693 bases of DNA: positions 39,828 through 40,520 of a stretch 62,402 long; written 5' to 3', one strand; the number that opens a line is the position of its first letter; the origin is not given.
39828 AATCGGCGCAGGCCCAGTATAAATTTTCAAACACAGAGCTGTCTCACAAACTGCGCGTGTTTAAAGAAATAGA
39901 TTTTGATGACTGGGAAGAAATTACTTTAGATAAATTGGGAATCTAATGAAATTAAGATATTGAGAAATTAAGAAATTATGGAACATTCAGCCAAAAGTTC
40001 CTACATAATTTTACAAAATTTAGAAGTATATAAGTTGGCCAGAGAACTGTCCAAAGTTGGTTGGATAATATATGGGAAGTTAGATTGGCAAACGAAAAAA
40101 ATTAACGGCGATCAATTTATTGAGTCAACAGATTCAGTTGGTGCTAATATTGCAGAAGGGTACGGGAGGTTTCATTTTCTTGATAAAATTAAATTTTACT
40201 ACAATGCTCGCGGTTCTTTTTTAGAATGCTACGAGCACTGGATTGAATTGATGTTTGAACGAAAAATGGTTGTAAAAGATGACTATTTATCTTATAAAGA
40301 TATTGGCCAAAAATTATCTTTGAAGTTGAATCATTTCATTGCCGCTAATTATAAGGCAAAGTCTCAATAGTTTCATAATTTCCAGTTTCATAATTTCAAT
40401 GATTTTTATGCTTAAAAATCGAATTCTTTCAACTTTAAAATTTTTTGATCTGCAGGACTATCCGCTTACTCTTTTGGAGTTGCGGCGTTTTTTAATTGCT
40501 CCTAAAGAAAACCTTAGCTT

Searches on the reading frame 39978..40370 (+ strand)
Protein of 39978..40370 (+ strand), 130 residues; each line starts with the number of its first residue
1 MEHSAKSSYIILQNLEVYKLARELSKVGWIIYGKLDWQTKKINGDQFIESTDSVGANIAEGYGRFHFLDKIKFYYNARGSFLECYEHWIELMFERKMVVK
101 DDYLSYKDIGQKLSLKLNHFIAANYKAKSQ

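Call 70: search_protein_families(library=pfam, proteins=[window:39978-40370:+], max_evalue=0.0001)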
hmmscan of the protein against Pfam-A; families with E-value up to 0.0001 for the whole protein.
window:39978-40370:+ (130 aa): 1 family
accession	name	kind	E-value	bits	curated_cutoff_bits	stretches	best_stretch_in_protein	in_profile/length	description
PF05635.17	23S_rRNA_IVP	-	3.5e-17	63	33.8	1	13-118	1-105/106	23S rRNA-intervening sequence protein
